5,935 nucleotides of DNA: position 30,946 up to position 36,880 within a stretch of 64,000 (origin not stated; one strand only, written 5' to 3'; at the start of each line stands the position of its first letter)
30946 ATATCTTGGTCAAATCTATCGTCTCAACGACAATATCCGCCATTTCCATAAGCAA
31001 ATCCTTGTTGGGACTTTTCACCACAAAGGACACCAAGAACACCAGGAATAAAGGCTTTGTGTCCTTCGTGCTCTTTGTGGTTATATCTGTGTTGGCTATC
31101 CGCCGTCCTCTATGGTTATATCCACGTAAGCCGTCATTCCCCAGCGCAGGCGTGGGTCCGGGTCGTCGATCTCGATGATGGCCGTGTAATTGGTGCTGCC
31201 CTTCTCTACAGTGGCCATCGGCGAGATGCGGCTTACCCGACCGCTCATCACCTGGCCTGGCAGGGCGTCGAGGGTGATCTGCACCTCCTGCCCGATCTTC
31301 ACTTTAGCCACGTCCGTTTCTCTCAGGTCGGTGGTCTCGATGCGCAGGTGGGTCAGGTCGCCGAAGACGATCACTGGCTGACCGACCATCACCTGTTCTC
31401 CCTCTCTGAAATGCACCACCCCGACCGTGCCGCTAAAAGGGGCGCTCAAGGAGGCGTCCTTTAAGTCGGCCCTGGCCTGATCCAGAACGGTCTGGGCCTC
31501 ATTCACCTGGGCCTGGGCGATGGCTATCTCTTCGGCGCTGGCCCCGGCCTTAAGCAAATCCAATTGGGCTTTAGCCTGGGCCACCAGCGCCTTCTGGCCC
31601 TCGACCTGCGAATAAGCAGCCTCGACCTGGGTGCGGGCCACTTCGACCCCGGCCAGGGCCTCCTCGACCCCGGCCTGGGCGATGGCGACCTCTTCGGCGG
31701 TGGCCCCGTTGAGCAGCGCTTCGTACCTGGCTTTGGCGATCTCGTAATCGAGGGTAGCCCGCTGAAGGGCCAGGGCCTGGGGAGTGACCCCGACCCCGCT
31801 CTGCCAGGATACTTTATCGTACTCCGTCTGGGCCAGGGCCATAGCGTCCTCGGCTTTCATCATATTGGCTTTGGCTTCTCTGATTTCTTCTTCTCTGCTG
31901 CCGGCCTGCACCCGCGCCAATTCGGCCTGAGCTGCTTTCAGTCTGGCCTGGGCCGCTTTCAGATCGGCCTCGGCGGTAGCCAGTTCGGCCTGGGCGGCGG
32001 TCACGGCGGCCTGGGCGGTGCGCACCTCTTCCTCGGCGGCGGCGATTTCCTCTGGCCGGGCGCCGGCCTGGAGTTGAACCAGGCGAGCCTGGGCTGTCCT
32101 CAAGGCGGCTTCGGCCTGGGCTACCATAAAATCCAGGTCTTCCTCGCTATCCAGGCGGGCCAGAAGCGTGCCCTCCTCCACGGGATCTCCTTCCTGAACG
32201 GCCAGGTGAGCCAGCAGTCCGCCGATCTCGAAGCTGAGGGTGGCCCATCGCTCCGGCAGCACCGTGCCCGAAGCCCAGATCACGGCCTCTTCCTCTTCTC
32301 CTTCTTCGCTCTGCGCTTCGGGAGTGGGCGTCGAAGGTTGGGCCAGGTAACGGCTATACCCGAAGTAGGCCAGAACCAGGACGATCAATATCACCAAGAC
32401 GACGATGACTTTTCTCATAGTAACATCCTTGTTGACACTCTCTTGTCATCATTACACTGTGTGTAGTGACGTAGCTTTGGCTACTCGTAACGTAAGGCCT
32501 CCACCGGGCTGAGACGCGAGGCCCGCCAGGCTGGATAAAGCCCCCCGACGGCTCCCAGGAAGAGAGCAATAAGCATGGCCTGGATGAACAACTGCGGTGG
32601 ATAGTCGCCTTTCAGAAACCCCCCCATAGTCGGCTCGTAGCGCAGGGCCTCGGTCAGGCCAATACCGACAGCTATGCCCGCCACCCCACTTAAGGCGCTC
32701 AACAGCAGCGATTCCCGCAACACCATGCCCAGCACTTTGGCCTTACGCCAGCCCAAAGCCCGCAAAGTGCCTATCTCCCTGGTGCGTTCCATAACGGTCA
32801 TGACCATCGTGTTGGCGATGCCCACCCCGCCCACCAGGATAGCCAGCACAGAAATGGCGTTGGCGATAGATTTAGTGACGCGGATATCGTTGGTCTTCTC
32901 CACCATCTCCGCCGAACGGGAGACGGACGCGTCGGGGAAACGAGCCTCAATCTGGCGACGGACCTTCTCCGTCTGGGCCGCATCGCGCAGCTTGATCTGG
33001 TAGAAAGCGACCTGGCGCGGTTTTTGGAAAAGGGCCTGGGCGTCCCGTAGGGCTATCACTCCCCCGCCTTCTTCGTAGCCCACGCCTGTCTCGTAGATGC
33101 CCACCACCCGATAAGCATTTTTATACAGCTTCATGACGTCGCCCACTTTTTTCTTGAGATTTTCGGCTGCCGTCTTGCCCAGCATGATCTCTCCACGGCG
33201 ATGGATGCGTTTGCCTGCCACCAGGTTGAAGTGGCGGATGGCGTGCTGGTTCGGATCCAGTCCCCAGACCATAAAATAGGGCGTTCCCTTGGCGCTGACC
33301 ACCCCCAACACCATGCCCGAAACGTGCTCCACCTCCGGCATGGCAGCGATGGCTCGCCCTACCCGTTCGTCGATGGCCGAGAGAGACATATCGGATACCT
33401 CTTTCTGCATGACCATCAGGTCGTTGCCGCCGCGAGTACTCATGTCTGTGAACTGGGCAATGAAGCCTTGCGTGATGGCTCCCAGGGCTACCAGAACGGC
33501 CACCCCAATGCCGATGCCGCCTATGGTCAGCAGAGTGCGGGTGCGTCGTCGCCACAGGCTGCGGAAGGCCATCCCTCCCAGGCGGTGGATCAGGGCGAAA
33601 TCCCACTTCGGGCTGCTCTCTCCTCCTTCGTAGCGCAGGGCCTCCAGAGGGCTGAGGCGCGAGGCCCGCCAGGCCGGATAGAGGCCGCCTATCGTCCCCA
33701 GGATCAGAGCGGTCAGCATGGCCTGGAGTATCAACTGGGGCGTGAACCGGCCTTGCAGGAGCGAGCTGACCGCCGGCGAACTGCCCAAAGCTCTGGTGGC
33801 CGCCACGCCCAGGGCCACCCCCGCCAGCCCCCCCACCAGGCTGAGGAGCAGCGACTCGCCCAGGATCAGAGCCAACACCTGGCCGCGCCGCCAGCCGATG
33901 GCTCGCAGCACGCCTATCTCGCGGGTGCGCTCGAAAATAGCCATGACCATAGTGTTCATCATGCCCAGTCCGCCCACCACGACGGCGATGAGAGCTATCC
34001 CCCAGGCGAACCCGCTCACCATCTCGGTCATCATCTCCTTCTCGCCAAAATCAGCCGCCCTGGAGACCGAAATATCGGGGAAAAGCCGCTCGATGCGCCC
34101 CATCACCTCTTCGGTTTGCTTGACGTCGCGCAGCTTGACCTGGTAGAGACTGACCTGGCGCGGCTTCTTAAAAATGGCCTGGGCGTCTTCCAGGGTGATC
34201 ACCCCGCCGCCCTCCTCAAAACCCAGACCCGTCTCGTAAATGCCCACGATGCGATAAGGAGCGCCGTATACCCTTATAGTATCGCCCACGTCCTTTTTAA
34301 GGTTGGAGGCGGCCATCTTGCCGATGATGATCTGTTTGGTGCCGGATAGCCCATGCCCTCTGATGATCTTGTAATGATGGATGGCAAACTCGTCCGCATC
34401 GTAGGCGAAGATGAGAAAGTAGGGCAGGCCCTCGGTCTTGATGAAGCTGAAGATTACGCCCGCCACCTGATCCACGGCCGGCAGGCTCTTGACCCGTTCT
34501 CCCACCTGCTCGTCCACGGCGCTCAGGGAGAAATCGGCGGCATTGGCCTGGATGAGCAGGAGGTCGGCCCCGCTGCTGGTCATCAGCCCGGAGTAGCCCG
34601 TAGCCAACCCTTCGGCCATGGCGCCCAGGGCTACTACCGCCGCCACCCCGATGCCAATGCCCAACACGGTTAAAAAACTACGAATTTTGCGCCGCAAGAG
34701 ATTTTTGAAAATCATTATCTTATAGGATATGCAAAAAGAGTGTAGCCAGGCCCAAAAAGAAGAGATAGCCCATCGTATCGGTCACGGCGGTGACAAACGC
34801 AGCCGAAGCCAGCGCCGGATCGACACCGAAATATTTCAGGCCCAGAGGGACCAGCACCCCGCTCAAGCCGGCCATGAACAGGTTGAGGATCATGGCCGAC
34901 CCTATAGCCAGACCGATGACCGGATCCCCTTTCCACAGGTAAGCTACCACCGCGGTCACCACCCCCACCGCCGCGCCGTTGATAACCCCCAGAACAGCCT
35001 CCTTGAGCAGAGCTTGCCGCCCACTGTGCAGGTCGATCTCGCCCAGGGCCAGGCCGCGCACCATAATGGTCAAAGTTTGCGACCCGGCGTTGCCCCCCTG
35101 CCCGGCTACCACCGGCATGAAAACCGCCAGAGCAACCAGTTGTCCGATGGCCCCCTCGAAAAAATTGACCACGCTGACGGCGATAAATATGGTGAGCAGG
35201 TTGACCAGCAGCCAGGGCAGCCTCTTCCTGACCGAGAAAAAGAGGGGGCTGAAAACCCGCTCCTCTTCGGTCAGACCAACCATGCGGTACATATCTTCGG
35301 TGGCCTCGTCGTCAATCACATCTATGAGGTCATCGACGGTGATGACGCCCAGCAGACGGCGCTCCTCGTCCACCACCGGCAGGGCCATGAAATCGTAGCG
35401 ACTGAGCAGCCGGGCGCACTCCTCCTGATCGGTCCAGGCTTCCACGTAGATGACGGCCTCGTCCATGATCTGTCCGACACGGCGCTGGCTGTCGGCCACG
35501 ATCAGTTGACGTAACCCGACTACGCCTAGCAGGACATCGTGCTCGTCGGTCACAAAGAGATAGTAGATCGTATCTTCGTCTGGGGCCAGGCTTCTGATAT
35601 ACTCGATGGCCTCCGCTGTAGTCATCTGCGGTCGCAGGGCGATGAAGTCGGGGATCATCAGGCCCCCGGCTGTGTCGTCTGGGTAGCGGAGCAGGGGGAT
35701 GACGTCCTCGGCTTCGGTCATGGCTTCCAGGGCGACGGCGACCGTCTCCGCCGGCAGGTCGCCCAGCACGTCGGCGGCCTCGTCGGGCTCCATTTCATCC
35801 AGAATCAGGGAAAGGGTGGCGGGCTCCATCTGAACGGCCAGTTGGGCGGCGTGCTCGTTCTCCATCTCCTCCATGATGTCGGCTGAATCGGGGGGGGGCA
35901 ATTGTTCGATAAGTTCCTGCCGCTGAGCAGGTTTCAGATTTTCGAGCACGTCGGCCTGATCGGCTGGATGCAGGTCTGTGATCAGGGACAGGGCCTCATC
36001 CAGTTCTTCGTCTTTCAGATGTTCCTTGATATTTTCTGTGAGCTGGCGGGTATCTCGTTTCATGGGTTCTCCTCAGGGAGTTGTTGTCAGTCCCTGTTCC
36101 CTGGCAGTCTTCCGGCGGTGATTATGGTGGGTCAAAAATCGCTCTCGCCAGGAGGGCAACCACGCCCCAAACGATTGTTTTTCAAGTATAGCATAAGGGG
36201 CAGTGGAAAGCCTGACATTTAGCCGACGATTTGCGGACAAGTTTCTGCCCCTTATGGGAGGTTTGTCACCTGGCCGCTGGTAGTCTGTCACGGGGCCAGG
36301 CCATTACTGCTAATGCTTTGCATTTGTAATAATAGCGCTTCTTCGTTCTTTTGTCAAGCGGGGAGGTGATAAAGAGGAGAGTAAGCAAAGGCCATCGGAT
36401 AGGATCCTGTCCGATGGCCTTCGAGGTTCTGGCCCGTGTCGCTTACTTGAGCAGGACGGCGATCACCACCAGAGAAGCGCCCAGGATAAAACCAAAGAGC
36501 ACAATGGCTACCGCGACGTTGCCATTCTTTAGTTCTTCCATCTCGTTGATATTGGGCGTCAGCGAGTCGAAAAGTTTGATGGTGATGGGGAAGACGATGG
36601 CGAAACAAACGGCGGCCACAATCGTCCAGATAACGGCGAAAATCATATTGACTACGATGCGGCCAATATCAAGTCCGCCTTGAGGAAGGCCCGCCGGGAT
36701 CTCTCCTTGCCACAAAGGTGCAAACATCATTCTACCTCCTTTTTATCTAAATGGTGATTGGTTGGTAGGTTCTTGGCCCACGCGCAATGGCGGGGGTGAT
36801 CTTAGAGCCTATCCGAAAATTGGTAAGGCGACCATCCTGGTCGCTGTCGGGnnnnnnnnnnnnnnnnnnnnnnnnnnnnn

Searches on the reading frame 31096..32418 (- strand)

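Call 64: search_protein_families(library=pfam, proteins=[window:31096-32418:-], max_evalue=0.00001)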
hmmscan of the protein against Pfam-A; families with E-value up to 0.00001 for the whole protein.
window:31096-32418:- (440 aa): 3 families
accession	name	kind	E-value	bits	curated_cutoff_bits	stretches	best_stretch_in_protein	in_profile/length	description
PF16576.10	HlyD_D23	-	2.9e-18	66.4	30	1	293-430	79-214/214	Barrel-sandwich domain of CusB or HlyD membrane-fusion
PF13437.12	HlyD_3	-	1.1e-13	52.3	22.2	1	324-425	2-104/106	HlyD family secretion protein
PF13533.13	Biotin_lipoyl_2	-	1.1e-06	28.8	29.8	0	60-90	2-32/32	Biotin-lipoyl like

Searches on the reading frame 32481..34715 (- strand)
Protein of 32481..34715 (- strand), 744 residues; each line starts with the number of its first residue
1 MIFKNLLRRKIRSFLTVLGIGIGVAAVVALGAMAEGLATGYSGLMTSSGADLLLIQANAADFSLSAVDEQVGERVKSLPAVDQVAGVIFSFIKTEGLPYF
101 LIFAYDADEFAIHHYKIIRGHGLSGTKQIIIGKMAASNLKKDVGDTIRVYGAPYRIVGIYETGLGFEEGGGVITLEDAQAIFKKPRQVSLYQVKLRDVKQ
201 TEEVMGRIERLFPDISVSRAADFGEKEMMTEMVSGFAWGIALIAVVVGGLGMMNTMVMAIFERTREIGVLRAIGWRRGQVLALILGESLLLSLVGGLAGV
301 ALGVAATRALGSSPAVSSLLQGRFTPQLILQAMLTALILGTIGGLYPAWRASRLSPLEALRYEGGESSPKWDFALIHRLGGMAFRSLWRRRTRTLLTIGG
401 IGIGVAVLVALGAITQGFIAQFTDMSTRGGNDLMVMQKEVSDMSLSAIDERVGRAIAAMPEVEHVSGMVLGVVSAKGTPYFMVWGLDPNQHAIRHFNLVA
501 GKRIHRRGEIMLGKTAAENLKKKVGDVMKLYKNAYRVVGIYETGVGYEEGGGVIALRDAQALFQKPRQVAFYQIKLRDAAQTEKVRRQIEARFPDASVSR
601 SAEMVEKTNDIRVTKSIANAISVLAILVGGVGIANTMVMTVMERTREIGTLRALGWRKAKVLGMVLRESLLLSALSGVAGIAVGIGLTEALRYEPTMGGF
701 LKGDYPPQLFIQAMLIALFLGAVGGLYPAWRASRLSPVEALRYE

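Call 64: search_protein_families(library=pfam, proteins=[window:32481-34715:-], max_evalue=0.00001)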
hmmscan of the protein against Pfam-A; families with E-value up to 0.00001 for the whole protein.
window:32481-34715:- (744 aa): 2 families
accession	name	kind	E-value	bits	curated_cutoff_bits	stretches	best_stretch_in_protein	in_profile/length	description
PF12704.14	MacB_PCD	-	5.2e-49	167.8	27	2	394-591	1-206/207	MacB-like periplasmic core domain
PF02687.27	FtsX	-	2.8e-41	140.8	25.5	2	620-737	2-120/120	FtsX-like permease C-terminal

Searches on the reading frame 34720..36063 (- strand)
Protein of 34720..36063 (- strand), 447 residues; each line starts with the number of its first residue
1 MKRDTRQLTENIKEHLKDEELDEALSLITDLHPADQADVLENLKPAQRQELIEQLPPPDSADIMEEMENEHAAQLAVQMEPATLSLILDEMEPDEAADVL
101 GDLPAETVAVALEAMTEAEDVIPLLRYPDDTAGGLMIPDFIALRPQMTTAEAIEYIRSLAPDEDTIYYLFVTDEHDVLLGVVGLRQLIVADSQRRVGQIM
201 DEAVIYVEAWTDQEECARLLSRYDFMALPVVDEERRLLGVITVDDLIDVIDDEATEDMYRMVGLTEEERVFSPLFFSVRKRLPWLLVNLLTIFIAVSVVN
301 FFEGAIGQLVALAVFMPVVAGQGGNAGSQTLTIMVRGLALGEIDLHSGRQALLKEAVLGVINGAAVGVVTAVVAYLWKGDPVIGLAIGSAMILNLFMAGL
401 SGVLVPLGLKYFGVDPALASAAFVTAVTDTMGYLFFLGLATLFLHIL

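Call 5: search_protein_families(library=pfam, proteins=[window:34720-36063:-], max_evalue=1)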
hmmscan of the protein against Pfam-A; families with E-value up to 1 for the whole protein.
window:34720-36063:- (447 aa): 5 families
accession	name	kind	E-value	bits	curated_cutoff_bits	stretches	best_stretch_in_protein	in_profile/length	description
PF01769.21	MgtE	-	2.8e-32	112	27.6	1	316-439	1-125/125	Divalent cation transporter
PF03448.22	MgtE_N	-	3e-22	79.5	25.9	1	31-130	1-102/102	MgtE intracellular N domain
PF00571.33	CBS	-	1.3e-14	54.6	24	2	196-251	1-56/57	CBS domain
PF14841.11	FliG_M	-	4.3e-08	33.7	25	2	80-121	12-53/76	FliG middle domain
PF22313.1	DIP0205-like_N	-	0.14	12.5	27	0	24-44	19-40/57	DIP0205-like, N-terminal domain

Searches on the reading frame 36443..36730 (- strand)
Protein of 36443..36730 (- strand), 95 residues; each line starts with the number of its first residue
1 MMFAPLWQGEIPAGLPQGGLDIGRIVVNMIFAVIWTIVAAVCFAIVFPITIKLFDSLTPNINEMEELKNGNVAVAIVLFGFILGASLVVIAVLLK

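Call 5: search_protein_families(library=pfam, proteins=[window:36443-36730:-], max_evalue=1)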
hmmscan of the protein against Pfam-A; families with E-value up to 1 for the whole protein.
window:36443-36730:- (95 aa): 5 families
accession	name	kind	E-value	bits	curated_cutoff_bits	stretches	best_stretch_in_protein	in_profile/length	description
PF03994.20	DUF350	-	2.1e-10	41.2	26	1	34-93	6-65/133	Domain of Unknown Function (DUF350)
PF13687.11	DUF4153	-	0.014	15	27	1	8-88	71-149/373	Domain of unknown function (DUF4153)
PF09955.14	DUF2189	-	0.023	15.3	26.2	1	26-92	53-118/126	Predicted integral membrane protein (DUF2189)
PF11085.13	YqhR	-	0.055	13.8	27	1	26-85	85-148/165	Conserved membrane protein YqhR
PF11915.13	DUF3433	-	0.44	11.3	27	1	65-91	60-85/91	Protein of unknown function (DUF3433)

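Call 37: find_homologous_proteins(query=window:36443-36730:-, max_evalue=1e-20)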
Query window:36443-36730:- (95 aa): 5 proteins with E <= 1e-20 among 19 candidates.
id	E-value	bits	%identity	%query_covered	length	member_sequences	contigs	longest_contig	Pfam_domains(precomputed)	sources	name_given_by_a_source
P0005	9.9e-50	184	97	99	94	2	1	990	PF03994.21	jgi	jgi:uncharacterized membrane protein YjfL (UPF0719 family)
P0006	2.3e-49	183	95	99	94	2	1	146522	PF03994.21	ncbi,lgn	-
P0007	8.0e-45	169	87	99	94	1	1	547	PF03994.21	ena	-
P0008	2.2e-24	103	68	80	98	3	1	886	PF03994.21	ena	-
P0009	2.4e-23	100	60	88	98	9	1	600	PF03994.21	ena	-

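Call 38: find_encoding_contigs(protein=P0005, flank=3000)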
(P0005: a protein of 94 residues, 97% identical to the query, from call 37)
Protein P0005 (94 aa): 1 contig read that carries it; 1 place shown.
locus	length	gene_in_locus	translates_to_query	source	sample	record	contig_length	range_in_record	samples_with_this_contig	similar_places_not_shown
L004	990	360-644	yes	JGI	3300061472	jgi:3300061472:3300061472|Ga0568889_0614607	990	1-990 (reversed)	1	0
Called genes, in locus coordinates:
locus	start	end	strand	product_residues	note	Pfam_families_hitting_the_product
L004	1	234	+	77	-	?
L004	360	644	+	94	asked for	PF03994:DUF350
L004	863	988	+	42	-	?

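Call 39: find_encoding_contigs(protein=P0008, flank=3000)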
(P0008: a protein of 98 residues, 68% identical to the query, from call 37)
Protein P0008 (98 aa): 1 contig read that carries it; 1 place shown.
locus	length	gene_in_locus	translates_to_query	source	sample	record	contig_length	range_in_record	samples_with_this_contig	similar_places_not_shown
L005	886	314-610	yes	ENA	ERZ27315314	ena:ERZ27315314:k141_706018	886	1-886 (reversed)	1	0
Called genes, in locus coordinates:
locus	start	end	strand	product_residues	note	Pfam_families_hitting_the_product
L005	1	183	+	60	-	?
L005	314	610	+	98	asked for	PF03994:DUF350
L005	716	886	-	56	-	?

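Call 40: find_encoding_contigs(protein=P0007, flank=3000)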
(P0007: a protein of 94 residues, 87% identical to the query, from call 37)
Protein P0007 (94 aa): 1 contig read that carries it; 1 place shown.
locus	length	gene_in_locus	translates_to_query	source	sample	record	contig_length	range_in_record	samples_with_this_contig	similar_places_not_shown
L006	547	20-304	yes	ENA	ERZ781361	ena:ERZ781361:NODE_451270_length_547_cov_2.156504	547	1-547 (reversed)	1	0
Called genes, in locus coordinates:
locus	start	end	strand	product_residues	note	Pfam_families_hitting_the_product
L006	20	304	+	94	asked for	PF03994:DUF350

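Call 82: search_protein_families(library=padloc, proteins=[window:36443-36730:-], max_evalue=0.01)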
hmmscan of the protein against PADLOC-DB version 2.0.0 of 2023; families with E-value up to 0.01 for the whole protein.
window:36443-36730:- (95 aa): 0 families

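Call 83: search_protein_families(library=phrogs, proteins=[window:36443-36730:-], max_evalue=0.01)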
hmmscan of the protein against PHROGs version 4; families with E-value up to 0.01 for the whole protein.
window:36443-36730:- (95 aa): 1 family
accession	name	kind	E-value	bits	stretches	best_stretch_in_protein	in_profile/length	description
phrog_9310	-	unknown function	0.00054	21.4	1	22-65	27-70/80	-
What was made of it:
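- There are no phage or defence family hits other than one weak low-complexity PHROG match on the Gly linker of gene B (calls 82, 83).
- Tried and rejected: PADLOC gave nothing, and PHROGs gave only weak matches to families of unknown function (calls 82, 83).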
